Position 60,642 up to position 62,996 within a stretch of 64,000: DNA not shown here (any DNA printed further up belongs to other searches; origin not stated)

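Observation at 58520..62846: Very AT-rich two-gene cargo (HEPN-like and PIN-like/TM proteins) flanking an IS5 remnant inside the integrated element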

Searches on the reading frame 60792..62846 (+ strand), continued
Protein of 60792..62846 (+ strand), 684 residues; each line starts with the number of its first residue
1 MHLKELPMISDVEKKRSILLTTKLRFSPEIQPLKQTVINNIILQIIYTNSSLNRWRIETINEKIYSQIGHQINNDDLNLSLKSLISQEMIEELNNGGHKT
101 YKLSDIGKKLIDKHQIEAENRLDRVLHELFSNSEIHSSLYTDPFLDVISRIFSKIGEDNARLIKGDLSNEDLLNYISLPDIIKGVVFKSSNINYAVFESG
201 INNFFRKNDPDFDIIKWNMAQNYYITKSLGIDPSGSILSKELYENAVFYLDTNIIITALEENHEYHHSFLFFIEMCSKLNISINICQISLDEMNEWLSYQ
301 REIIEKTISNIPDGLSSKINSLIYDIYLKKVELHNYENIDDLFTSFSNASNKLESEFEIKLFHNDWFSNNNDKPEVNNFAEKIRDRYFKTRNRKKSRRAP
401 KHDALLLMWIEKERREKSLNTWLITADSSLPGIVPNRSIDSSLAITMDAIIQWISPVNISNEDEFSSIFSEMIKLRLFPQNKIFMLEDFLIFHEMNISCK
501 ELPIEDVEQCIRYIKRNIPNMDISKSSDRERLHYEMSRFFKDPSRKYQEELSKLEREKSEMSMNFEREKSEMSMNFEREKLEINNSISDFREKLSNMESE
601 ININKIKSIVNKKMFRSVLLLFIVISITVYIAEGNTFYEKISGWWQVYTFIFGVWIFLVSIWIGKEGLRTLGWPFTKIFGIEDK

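Call 57: search_protein_families(library=pfam, alignment_id=A3, max_evalue=0.00001)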
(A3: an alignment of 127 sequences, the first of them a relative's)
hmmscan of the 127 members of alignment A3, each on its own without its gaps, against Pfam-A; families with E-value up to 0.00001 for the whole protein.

A. member 1, L001:1450-2415:- (321 aa): 1 family
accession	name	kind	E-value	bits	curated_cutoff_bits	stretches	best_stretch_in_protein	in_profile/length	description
PF01869.26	BcrAD_BadFG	-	9.3e-48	163.5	31.5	1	5-255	1-270/271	BadF/BadG/BcrA/BcrD ATPase family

B. families by the number of members that match (of 127 scanned): 122 families (the first 25 are shown)
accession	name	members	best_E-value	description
PF09989.15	DUF2229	3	3.2e-51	CoA enzyme activase uncharacterised domain (DUF2229)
PF00155.27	Aminotran_1_2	2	4.5e-68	Aminotransferase class I and II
PF10412.15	TrwB_AAD_bind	2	1.5e-14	Type IV secretion-system coupling protein DNA-binding domain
PF04851.21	ResIII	2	1.1e-12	Type III restriction enzyme, res subunit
PF03703.20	bPH_2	2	1.9e-12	Bacterial PH domain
PF12696.13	TraG-D_C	2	5.8e-09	TraM recognition site of TraD and TraG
PF01935.23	DUF87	2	2.2e-06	Helicase HerA, central domain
PF13650.11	Asp_protease_2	2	3.7e-06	Aspartyl protease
PF00456.26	Transketolase_N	1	1.2e-138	Transketolase, thiamine diphosphate binding domain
PF00749.27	tRNA-synt_1c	1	7.8e-105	tRNA synthetases class I (E and Q), catalytic domain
PF07733.18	DNA_pol3_alpha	1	4.3e-100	Bacterial DNA polymerase III alpha NTPase domain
PF00330.25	Aconitase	1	2.8e-97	Aconitase family (aconitate hydratase)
PF00145.23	DNA_methylase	1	1.6e-73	C-5 cytosine-specific DNA methylase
PF13549.11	ATP-grasp_5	1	3e-71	ATP-grasp domain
PF06250.17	YhcG_C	1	4.7e-63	YhcG PDDEXK nuclease domain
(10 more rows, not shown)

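Call 58: search_protein_representatives(alignment_id=A1)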
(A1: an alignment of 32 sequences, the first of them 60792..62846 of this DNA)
Query: 32 sequences, 681 profile positions. Proteins with E-value up to 0.001 (for the whole library): 1374; up to 1e-10: 950; up to 1e-30: 478. The best 150 are listed.
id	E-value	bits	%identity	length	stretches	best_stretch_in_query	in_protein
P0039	0.0e+00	1015.3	-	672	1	1-680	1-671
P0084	1.4e-285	965.5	-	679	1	2-681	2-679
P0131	1.4e-260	882.8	-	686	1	5-680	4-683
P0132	1.7e-260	882.6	-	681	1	1-680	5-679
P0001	9.0e-257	870.3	-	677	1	4-679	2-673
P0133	3.0e-253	858.7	-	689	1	13-680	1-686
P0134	1.2e-252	856.6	-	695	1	1-679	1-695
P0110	8.4e-251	850.6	-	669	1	1-679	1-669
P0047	3.8e-250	848.4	-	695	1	1-681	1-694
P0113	1.7e-248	842.9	-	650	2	1-563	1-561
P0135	1.0e-246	837.1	-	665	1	44-680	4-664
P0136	1.3e-246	836.8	-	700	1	6-681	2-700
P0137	3.5e-245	832.0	-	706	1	6-679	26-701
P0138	3.5e-244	828.7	-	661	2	1-564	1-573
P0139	1.3e-242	823.5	-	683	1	1-680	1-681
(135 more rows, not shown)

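Call 59: search_protein_families(library=padloc, proteins=[L011:12198-15752:+, L011:7692-9050:+, L020:12114-15137:+, L020:8628-9704:-, L030:6916-9942:+, L030:12977-14530:-, L013:1239-3797:+, L015:7296-9746:-, L016:1736-2848:+, L018:2966-4168:-], max_evalue=0.0001)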
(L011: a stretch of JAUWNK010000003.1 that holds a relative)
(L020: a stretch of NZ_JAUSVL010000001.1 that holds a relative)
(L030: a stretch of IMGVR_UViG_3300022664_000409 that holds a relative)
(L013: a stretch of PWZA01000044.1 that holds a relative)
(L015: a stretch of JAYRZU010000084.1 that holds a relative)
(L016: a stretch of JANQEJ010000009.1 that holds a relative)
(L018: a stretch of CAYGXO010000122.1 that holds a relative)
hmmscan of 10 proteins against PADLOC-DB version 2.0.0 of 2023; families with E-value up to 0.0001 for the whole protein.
L011:12198-15752:+ (1184 aa): 12 families
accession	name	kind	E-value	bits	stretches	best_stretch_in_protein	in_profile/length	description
PDLC03920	MkoA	-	2.4e-55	186.4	1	260-846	618-1081/1112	-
PDLC03921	MkoA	-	6.6e-39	131.4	1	259-849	1028-1578/1607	-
PDLC03924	MkoC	-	8.5e-39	131.4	1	714-1014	824-1106/1136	-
PDLC01734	typeIV_RecD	-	4.7e-10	36.4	0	570-612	432-476/763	RecD_0_IVD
PDLC05009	PDC-S37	-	6.9e-10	35.4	1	259-305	295-341/1550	-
PDLC03922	MkoB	-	4.1e-07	27.7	0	898-974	304-379/610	-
PDLC04140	mad8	-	1.3e-06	26.2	1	274-581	29-200/314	mads_8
PDLC02194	Hhe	-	2.5e-06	22.9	0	265-314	433-482/1911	-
PDLC01087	C3a187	-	4.1e-06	23.9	1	258-324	197-261/559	NERD+UvrD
PDLC02614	DrmC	-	1.2e-05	23.2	1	911-1006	27-120/153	DrmC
PDLC05065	PDC-S68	-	1.4e-05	21.1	0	570-612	701-745/1221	-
PDLC01148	RecD_like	-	1.9e-05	21.2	0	574-614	405-447/719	RecD/Tra ATPase fused to N-terminal HHH domain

L011:7692-9050:+ (452 aa): 3 families
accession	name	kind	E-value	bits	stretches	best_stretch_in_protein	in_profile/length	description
PDLC02394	pAgo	-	3e-32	109.4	1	19-379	50-447/1121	-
PDLC02402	Aga_SIR2-PNTD1-PNTD2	-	3.1e-17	60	1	165-349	352-543/876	Class I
PDLC02418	Aga_SIR2-Kinase-PNTD1-PNTD2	-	2.9e-14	50.2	1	213-349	274-421/756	Class I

L020:12114-15137:+ (1007 aa): 12 families
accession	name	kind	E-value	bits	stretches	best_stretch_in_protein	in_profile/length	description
PDLC00661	HmaB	-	7.3e-134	445.8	3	214-814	218-832/973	DNA-adenine methylase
PDLC00660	HmaB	-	5.5e-130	433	2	213-818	216-830/967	DNA-adenine methylase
PDLC03233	MTase_II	-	1.1e-59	200.7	2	149-708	108-653/731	Type II methyltransferase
PDLC02189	DUF1156_MTase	-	6.1e-45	151.8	2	14-348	13-350/944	-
PDLC03352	MTase_II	-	2.4e-41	139.5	2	167-302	95-229/1023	Type II methyltransferase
PDLC03314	MTase_II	-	4e-26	89.4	2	14-305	13-309/944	Type II methyltransferase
PDLC03367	MTase_II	-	2e-07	27.8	0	165-205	43-83/633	Type II methyltransferase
PDLC03312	MTase_II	-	3.2e-07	26.4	0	546-659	1124-1223/1344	Type II methyltransferase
PDLC03319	MTase_II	-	3e-06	24.3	0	167-206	27-66/503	Type II methyltransferase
PDLC03325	MTase_II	-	1.1e-05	22.4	0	166-208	94-136/426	Type II methyltransferase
PDLC03380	MTase_II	-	4e-05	21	0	543-577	255-289/393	Type II methyltransferase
PDLC02541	PglX|PglXI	-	7.3e-05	19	0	535-678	478-602/919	PglXI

L020:8628-9704:- (358 aa): 0 families

L030:6916-9942:+ (1008 aa): 6 families
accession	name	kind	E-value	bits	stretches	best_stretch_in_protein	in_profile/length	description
PDLC03040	REase_I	-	3.2e-35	119.2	1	112-829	116-780/1029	Type I restriction enzyme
PDLC03048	REase_I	-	5.9e-31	105.4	3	55-448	41-395/976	Type I restriction enzyme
PDLC03041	REase_I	-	1.9e-19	67.2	2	473-754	470-766/1099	Type I restriction enzyme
PDLC03044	REase_I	-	5.3e-18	62.4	2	117-451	116-414/1034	Type I restriction enzyme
PDLC03046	REase_I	-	1.1e-14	51.3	2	666-759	675-771/1025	Type I restriction enzyme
PDLC03045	REase_I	-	1.5e-05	21.1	0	664-710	626-672/995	Type I restriction enzyme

L030:12977-14530:- (517 aa): 0 families

L013:1239-3797:+ (852 aa): 42 families (the best 25 are shown)
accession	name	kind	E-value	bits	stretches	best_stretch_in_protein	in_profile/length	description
PDLC03632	MTase_III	-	3.6e-265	880.6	3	530-850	647-982/983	Type III methyltransferase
PDLC03354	MTase_II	-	6.7e-48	161.7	1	135-467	60-385/425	Type II methyltransferase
PDLC03636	MTase_III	-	7.3e-36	122.1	3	215-327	96-211/575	Type III methyltransferase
PDLC03633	MTase_III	-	3.7e-31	106.5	2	129-292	71-230/616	Type III methyltransferase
PDLC03300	MTase_II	-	2.1e-30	103.8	2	158-297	29-169/302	Type II methyltransferase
PDLC03635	MTase_III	-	1.1e-28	98.3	2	133-308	216-368/708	Type III methyltransferase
PDLC03644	MTase_III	-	4.4e-28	96.3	1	123-464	26-393/542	Type III methyltransferase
PDLC03638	MTase_III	-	1.3e-26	91.2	1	213-452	429-665/816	Type III methyltransferase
PDLC03339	MTase_II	-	1.6e-25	87.7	2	403-464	210-271/399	Type II methyltransferase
PDLC03371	MTase_II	-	2.6e-23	80.9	2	405-465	193-253/260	Type II methyltransferase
PDLC03634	MTase_III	-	2.7e-23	80.7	1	135-437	94-423/621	Type III methyltransferase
PDLC03641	MTase_III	-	1.5e-19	68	1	136-296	105-267/657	Type III methyltransferase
PDLC03637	MTase_III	-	3.6e-18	63.5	1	153-442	137-437/513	Type III methyltransferase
PDLC03216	MTase_II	-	1.3e-16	58.5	1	402-465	193-256/364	Type II methyltransferase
PDLC03738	oMTase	-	1.3e-16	58.3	1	402-465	203-266/376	orphan methyltransferase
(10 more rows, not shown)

L015:7296-9746:- (816 aa): 0 families

L016:1736-2848:+ (370 aa): 0 families

L018:2966-4168:- (400 aa): 0 families

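Call 69: find_encoding_contigs(protein=P0001, flank=10000, max_places=3)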
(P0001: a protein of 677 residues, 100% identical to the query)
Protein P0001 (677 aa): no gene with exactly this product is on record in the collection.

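Call 71: list_cluster_members(proteins=[P0001, P0117, P0130])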
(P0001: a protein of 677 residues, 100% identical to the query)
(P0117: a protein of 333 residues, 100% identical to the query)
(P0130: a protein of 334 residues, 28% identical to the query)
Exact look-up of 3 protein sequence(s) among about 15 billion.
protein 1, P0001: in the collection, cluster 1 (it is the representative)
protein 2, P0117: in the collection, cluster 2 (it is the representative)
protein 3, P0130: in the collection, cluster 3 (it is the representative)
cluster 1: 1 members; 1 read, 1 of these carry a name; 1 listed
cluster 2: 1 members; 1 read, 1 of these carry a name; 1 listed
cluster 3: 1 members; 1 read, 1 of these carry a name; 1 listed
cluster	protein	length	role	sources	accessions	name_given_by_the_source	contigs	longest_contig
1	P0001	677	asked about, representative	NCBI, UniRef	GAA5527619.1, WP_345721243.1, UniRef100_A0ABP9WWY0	hypothetical protein [Herpetosiphon gulosus] | DUF4935 domain-containing protein n=1 Tax=Herpetosiphon gulosus TaxID=1973496 ...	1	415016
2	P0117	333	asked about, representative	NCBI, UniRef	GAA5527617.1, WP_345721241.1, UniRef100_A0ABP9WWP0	HEPN domain-containing protein [Herpetosiphon gulosus] | Apea-like HEPN domain-containing protein n=1 Tax=Herpetosiphon gulosus TaxID=1973496 ...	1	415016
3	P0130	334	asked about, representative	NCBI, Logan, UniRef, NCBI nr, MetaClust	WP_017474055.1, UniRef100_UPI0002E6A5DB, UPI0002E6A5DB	hypothetical protein [Bacillus licheniformis] | hypothetical protein n=1 Tax=Bacillus licheniformis TaxID=1402 RepID=UPI0002E6A5DB | status=active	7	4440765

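Call 73: find_encoding_contigs(protein=P0049, flank=7000, max_places=1)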
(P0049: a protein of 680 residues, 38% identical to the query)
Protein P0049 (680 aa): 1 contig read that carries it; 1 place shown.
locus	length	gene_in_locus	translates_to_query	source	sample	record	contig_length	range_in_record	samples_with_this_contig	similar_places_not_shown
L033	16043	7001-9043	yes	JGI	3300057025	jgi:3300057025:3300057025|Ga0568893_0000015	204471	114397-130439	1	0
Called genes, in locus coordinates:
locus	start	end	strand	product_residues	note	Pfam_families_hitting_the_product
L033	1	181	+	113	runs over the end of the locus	PF02426:MIase (weak)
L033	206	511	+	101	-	-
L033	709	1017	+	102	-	PF03795:YCII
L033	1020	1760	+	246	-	PF01222:ERG4_ERG24 (weak), PF04191:PEMT, PF04140:ICMT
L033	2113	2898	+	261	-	PF00378:ECH_1, PF16113:ECH_2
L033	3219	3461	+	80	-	-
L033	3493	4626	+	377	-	PF00142:Fer4_NifH (weak), PF01656:CbiA, PF06564:CBP_BcsQ (weak), PF09140:MipZ (weak), PF10609:ParA (weak), PF13614:AAA_31, PF02922:CBM_48 (weak), PF16561:AMPK1_CBM, +2 more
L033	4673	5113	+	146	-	-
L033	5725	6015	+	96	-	PF01541:GIY-YIG (weak)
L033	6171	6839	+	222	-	PF18728:HEPN_AbiV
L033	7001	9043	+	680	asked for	-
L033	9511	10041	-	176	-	PF13924:Lipocalin_5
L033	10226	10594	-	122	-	PF21716:dnstrm_HI1420, PF01381:HTH_3 (weak)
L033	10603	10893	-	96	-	PF05973:Gp49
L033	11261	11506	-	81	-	PF02604:PhdYeFM_antitox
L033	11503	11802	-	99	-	PF05016:ParE_toxin (weak)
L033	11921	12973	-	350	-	PF12837:Fer4_6 (faint), PF13187:Fer4_9 (weak), PF13237:Fer4_10, PF14697:Fer4_21, PF12838:Fer4_7 (weak), PF00037:Fer4 (weak)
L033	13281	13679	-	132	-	-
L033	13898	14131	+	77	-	-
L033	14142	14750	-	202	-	-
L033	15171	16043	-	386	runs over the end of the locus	PF00144:Beta-lactamase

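Call 74: find_encoding_contigs(protein=P0015, flank=7000, max_places=1)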
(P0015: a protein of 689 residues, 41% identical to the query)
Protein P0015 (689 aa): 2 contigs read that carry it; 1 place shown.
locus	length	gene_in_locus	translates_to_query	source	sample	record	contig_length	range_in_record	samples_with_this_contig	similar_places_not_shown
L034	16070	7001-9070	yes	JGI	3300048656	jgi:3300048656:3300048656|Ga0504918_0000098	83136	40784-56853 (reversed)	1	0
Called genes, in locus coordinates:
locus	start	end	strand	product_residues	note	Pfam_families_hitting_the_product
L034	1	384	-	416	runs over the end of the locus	PF02684:LpxB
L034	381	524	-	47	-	-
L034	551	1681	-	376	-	PF01041:DegT_DnrJ_EryC1, PF00266:Aminotran_5 (weak), PF01053:Cys_Met_Meta_PP, PF01212:Beta_elim_lyase (weak)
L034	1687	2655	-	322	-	PF01408:GFO_IDH_MocA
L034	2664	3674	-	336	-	PF02885:Glycos_trans_3N, PF00591:Glycos_transf_3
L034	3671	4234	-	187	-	PF00117:GATase, PF07722:Peptidase_C26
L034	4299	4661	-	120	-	PF05635:23S_rRNA_IVP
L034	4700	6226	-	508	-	PF04715:, PF00425:Chorismate_bind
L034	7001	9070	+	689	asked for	-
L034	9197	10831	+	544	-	-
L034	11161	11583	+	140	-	PF01909:NTP_transf_2, PF18765:Polbeta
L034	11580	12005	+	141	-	PF01934:HepT-like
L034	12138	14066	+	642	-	PF00515:TPR_1 (faint), PF07719:TPR_2 (faint), PF12895:ANAPC3 (faint), PF13174:TPR_6 (faint), PF13424:TPR_12 (weak), PF13432:TPR_16 (weak), PF01464:SLT, PF27553:SLT_superhelical (weak), +3 more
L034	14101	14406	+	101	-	-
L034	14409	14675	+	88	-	PF05164:ZapA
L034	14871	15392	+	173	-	PF01583:APS_kinase, PF08433:KTI12, PF13238:AAA_18, PF13671:AAA_33, PF13207:AAA_17 (faint)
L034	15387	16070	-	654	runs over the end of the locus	PF19838:LptD_2, PF04453:LptD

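Call 75: find_encoding_contigs(protein=P0074, flank=7000, max_places=1)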
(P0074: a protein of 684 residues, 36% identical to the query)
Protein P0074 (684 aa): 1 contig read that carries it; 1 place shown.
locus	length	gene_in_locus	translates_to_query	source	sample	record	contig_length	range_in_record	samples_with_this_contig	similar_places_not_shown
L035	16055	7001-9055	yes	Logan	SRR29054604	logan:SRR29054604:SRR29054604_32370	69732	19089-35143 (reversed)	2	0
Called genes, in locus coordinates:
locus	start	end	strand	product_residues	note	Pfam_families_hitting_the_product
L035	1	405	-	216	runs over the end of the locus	PF01695:IstB_IS21 (weak)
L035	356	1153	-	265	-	PF04492:Phage_rep_O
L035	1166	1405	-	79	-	-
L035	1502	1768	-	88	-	-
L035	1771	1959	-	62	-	-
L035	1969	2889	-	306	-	-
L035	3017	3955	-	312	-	-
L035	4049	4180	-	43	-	-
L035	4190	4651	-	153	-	-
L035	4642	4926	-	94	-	PF12728:HTH_17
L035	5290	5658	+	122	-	PF01381:HTH_3 (faint)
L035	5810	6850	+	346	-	PF00089:Trypsin, PF13365:Trypsin_2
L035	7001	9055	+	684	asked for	-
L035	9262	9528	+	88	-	PF02805:Ada_Zn_binding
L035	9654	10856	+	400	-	-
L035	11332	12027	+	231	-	-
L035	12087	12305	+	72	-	-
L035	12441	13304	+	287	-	-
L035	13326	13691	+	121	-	PF14213:DUF4325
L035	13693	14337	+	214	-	-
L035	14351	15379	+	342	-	PF24624:Int_N (faint), PF00589:Phage_integrase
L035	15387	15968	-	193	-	PF00072:Response_reg, PF00158:Sigma54_activat (weak)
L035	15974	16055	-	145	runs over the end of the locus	PF21758:LpdD_chaperone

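Call 79: fold_search(model_id=the predicted structure, library=pdb)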
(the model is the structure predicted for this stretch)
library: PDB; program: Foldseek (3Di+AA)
matches with E <= 10: 727; with E <= 0.001: 0
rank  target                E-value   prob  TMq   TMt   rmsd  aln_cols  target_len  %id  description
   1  2xub                  5.6e-02  0.21  0.10  0.14  26.4       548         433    9  Human RPC62 subunit structure (released 2011-03-02)
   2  1tbx_B                7.0e-02  1.00  0.11  0.66   5.1        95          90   16  Crystal structure of SSV1 F-93 (released 2004-07-13)
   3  4pgh_D                7.9e-02  0.57  0.10  0.17  15.3       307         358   11  Caffeic acid O-methyltransferase from Sorghum bicolor (released 2014-07-02)
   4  1tbx_A                9.4e-02  1.00  0.11  0.66   7.6       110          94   15  Crystal structure of SSV1 F-93 (released 2004-07-13)
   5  4pgg_A                9.4e-02  0.44  0.10  0.17  16.7       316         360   10  Caffeic acid O-methyltransferase from Sorghum bicolor (released 2014-07-02)
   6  2co5_B                1.1e-01  1.00  0.11  0.65   7.9       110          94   19  F93 FROM STIV, a winged-helix DNA-binding protein (released 2006-05-31)
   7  8zn0_A                1.2e-01  0.60  0.11  0.20  16.6       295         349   12  The Crystal Structure of an Atypical N-methyltransferasea PaOMT9 in P. amurense (released 2025-05-28)
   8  9h9y                  1.3e-01  1.00  0.11  0.63   3.7        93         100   20  Crystal structure of metal-free LmrR_V15Bpy variant BVS in a closed state (released 2025-03-05)
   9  6i8n_A                1.3e-01  1.00  0.12  0.63   5.7       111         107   21  Crystal structure of LmrR with V15 replaced by unnatural amino acid 4-amino-L-phenylalanine (released 2019-01-02)
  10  5k5q_B                1.3e-01  1.00  0.11  0.65   5.5       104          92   20  Structure of AspA-DNA complex: novel centromere bindng protein-centromere complex (released 2016-06-01)
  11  7qz9_B                1.3e-01  1.00  0.12  0.64   3.7        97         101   22  Transcriptional regulator LmrR with Trp-67 and Trp-96 replaced by the unnatural amino acid 5,6-difluoroTrp (released 2022-11-23)
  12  1w8i                  1.3e-01  0.98  0.15  0.50   7.7       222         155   14  The Structure of gene product af1683 from Archaeoglobus fulgidus. (released 2004-11-16)
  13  4rs8_B                1.4e-01  1.00  0.10  0.70   2.7        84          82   17  Apo structure of novel pNOB8 plasmid centromere binding protein (released 2015-09-16)
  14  7qz7_A                1.4e-01  1.00  0.12  0.64   3.1        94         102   21  Transcriptional regulator LmrR with bound daunomycin and with Trp-67 and Trp-96 replaced by 5,6,7-trifluoroTrp (released 2022-11-23)
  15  4rs8_A                1.4e-01  1.00  0.10  0.66   4.6        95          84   17  Apo structure of novel pNOB8 plasmid centromere binding protein (released 2015-09-16)
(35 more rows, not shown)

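Call 84: search_dna_similar(query=window:60813-62843:+, collection=plasmids, mode=protein, max_evalue=0.00001, max_rows=12)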
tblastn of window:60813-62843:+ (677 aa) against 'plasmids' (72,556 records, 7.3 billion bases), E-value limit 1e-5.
No match.

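Call 85: search_dna_similar(query=window:60813-62843:+, collection=phages, mode=protein, max_evalue=0.00001, max_rows=10)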
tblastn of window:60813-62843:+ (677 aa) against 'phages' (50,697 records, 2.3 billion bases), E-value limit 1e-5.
No match.
